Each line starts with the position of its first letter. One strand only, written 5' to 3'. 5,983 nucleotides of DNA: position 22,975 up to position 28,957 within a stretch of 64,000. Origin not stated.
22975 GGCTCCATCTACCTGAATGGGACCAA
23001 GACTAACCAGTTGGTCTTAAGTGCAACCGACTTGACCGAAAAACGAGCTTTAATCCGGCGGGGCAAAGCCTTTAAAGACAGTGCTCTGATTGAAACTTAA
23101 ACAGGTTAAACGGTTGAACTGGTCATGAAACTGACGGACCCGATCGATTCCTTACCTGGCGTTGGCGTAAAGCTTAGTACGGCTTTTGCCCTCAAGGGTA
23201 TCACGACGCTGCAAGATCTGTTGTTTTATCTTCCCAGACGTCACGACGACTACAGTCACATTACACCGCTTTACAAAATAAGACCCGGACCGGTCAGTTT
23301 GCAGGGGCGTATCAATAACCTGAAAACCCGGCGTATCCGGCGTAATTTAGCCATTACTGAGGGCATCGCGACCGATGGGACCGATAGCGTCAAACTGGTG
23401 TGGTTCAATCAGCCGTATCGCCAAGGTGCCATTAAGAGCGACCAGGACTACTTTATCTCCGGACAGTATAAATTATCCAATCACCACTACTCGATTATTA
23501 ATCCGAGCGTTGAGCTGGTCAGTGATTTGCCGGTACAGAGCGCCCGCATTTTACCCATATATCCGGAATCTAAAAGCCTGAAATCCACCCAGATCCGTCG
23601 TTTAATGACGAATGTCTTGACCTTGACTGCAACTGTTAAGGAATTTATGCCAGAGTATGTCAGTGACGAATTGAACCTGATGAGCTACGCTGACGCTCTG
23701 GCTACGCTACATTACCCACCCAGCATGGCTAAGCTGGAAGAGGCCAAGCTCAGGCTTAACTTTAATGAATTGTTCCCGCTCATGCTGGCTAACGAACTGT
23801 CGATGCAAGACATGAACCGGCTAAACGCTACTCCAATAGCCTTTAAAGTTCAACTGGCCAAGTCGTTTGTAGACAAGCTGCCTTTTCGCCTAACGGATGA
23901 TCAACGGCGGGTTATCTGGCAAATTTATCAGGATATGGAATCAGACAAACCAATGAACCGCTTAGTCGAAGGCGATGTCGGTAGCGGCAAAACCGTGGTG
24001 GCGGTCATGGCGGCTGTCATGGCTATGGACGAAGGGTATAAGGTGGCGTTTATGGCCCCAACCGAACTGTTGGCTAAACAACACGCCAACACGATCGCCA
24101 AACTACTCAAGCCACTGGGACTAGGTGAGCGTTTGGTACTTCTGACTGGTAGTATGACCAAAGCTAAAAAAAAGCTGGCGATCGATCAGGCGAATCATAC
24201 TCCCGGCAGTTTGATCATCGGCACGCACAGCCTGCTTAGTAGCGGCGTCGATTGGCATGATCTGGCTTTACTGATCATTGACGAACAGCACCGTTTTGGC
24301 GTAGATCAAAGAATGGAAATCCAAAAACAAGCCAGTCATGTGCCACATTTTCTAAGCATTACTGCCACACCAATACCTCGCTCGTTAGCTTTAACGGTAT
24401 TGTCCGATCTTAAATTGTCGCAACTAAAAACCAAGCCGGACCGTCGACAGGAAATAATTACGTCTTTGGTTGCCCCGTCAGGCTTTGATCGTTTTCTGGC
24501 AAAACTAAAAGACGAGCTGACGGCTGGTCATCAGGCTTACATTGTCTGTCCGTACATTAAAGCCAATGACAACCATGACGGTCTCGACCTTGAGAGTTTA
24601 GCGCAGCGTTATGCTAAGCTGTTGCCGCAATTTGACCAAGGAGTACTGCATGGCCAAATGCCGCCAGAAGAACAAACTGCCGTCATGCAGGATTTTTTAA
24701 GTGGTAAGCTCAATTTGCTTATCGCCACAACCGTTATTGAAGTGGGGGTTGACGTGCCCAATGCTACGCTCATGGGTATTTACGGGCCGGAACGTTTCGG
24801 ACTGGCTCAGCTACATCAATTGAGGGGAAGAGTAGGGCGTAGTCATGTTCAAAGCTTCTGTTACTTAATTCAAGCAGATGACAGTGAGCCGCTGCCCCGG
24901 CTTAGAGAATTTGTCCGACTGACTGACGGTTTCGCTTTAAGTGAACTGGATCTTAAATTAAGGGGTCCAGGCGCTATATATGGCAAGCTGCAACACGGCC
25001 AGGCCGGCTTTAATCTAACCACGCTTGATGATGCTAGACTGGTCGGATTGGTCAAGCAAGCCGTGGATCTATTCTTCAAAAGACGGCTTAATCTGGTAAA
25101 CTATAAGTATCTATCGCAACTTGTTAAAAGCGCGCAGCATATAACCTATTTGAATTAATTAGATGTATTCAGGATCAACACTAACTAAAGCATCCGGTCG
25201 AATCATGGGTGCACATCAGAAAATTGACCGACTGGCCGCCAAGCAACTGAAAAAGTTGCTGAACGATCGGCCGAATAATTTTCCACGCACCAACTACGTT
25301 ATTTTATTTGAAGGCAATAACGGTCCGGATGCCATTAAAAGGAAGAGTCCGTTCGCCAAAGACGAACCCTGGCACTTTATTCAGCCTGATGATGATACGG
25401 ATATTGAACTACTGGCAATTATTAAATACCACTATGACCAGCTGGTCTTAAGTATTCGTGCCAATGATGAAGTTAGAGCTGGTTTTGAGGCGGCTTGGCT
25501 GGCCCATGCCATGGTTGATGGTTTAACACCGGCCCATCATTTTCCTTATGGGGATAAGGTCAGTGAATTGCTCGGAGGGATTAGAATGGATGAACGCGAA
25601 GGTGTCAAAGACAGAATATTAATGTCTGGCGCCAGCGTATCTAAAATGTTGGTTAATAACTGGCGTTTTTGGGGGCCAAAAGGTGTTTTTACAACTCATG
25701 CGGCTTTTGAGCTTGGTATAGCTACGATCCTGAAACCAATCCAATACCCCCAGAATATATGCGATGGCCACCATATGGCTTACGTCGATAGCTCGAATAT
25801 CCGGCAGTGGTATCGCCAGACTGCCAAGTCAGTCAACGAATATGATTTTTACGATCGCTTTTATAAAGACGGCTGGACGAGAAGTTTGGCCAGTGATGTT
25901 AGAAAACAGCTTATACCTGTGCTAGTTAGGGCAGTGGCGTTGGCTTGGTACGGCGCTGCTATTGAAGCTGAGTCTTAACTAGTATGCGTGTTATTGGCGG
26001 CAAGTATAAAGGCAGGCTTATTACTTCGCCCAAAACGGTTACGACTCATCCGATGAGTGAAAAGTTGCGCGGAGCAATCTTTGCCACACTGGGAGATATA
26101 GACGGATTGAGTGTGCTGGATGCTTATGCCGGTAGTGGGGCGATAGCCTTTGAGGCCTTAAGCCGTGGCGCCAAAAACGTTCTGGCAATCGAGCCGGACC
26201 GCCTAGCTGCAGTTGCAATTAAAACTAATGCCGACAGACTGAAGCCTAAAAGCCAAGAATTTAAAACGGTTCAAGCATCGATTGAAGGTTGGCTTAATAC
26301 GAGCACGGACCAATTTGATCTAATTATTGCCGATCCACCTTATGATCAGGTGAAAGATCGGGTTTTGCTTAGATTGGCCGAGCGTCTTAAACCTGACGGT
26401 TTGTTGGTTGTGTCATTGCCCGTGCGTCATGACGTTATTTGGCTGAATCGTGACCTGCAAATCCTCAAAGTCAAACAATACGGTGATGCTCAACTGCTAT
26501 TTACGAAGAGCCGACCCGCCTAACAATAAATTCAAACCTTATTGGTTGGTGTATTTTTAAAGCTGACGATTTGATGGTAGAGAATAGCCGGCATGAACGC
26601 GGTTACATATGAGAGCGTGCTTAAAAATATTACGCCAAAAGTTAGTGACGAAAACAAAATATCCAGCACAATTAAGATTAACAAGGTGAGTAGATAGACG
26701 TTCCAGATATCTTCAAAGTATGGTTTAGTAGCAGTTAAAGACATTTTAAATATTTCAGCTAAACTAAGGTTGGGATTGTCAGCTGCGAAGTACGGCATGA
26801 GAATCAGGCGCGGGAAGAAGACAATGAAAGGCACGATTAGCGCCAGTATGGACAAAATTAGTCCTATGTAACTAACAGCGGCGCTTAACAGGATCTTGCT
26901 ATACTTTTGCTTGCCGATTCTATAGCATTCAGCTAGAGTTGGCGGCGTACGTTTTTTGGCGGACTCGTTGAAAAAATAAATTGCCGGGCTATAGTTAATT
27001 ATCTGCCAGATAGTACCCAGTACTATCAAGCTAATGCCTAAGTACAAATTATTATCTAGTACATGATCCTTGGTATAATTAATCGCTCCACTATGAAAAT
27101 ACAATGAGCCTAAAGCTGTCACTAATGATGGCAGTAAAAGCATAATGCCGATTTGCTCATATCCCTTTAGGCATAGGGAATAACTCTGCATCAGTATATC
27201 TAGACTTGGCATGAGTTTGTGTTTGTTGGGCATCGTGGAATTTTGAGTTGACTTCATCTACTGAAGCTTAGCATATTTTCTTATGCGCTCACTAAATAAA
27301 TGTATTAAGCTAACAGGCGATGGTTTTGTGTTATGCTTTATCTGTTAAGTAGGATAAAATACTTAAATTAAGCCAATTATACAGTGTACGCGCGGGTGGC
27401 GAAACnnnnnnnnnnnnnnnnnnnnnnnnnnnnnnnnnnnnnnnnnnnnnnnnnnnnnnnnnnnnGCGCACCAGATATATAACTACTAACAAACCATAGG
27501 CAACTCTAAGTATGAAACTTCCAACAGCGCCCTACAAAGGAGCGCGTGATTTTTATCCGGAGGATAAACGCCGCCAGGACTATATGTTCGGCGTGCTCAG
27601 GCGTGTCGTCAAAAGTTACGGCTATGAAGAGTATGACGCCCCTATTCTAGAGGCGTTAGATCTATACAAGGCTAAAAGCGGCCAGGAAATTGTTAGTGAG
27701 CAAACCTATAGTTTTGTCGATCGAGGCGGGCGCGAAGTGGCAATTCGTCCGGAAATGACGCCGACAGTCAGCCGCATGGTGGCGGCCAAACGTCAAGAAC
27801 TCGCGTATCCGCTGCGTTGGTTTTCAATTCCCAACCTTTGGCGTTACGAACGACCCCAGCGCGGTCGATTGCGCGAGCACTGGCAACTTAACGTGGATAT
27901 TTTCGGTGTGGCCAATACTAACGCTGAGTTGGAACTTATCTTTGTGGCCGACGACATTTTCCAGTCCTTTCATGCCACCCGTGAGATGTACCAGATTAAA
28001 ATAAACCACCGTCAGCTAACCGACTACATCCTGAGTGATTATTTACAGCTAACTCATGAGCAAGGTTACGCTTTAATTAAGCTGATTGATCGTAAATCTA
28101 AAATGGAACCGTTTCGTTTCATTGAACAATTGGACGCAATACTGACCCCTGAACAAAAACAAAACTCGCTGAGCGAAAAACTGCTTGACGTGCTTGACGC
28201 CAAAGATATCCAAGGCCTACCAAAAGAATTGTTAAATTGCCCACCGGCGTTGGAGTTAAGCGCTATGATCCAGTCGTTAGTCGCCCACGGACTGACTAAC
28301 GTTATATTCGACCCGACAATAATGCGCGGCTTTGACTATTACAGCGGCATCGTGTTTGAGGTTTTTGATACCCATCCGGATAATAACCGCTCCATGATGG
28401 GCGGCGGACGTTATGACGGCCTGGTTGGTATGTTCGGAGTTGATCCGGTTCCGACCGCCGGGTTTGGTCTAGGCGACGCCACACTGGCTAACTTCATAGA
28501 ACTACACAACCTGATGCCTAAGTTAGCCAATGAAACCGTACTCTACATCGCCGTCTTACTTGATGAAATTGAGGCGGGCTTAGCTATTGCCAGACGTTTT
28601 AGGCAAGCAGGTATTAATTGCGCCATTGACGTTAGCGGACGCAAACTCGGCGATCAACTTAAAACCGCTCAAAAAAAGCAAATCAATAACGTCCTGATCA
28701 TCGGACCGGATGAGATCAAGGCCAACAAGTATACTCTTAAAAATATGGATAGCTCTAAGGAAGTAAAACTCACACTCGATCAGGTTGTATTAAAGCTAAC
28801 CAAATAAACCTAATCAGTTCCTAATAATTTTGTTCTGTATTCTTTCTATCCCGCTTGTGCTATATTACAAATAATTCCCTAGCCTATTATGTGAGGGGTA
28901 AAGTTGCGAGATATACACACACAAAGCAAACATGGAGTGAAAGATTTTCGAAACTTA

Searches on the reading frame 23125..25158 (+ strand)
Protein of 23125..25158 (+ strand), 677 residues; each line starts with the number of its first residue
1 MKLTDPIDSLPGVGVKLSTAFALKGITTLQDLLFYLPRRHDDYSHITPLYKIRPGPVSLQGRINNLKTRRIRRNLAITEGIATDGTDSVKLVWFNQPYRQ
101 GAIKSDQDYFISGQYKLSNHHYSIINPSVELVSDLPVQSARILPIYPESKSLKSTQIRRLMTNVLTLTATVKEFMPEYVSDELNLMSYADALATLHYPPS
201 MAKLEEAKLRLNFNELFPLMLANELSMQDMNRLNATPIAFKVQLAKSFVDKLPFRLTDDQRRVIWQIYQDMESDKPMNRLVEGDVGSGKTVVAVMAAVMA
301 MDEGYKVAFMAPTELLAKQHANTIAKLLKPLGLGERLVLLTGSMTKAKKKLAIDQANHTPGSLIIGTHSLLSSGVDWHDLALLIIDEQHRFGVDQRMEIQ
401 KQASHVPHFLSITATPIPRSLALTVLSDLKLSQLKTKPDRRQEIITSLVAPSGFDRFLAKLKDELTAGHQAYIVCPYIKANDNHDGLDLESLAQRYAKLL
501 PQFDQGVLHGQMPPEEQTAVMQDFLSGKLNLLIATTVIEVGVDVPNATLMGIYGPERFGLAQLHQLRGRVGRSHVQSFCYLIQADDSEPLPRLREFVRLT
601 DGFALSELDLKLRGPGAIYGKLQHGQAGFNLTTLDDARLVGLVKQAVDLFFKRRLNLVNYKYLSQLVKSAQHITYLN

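Call 56: search_protein_families(library=pfam, proteins=[window:23125-25158:+], max_evalue=0.00001)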
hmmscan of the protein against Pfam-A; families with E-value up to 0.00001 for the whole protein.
window:23125-25158:+ (677 aa): 6 families
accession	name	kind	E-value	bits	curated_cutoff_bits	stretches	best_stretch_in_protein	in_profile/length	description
PF17191.10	RecG_wedge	-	3e-24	85.9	23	1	12-166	7-160/162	RecG wedge domain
PF00271.37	Helicase_C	-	1.5e-23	83.6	23.5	1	460-573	5-109/110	Helicase conserved C-terminal domain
PF00270.35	DEAD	-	1.8e-21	77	26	1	257-420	1-163/167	DEAD/DEAH box helicase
PF04851.21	ResIII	-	2.5e-10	41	22.5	1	255-416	3-162/164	Type III restriction enzyme, res subunit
PF13604.12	AAA_30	-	3.4e-06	27.4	27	1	256-404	2-113/191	AAA domain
PF01695.23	IstB_IS21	-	6e-06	26.4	24.1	0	208-318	24-134/238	IstB-like ATP binding protein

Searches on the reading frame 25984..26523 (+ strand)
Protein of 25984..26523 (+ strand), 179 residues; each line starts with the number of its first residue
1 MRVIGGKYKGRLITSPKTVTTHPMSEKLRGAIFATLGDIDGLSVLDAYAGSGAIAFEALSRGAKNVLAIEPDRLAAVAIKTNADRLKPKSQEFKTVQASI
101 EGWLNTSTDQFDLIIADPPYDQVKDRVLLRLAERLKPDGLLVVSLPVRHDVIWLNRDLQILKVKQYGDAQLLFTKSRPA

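Call 56: search_protein_families(library=pfam, proteins=[window:25984-26523:+], max_evalue=0.00001)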
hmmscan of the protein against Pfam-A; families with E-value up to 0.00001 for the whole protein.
window:25984-26523:+ (179 aa): 3 families
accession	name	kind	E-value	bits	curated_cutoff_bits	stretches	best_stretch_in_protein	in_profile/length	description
PF03602.21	Cons_hypoth95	-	4.3e-38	131.2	24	1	1-174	1-181/182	Conserved hypothetical protein 95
PF13847.12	Methyltransf_31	-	2.2e-06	27.9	27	1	40-147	3-113/145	Methyltransferase domain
PF13649.12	Methyltransf_25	-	3.2e-06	28.2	27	1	44-139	1-97/97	Methyltransferase domain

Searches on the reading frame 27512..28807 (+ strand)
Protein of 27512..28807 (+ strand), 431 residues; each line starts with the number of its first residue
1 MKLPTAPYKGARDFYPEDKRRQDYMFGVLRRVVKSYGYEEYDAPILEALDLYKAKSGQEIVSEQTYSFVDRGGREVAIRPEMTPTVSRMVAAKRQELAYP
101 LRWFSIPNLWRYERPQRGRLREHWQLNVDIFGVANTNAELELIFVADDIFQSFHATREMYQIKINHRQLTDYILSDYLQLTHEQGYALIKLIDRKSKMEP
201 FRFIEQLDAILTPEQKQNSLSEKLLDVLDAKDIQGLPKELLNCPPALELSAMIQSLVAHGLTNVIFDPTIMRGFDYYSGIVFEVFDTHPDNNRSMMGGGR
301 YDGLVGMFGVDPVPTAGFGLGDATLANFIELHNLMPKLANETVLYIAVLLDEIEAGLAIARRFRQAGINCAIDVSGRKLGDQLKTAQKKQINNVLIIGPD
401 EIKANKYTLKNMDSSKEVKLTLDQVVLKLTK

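Call 56: search_protein_families(library=pfam, proteins=[window:27512-28807:+], max_evalue=0.00001)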
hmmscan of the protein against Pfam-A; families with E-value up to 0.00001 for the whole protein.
window:27512-28807:+ (431 aa): 3 families
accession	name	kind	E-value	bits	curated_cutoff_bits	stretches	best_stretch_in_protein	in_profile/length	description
PF13393.11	tRNA-synt_His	-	7.7e-43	147.3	25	1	10-320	1-303/308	Histidyl-tRNA synthetase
PF03129.25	HGTP_anticodon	-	3.5e-14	53.2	21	1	357-430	19-92/94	Anticodon binding domain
PF00587.30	tRNA-synt_2b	-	6e-08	33.4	29.3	1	66-288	1-124/179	tRNA synthetase class II core domain (G, H, P, S and T)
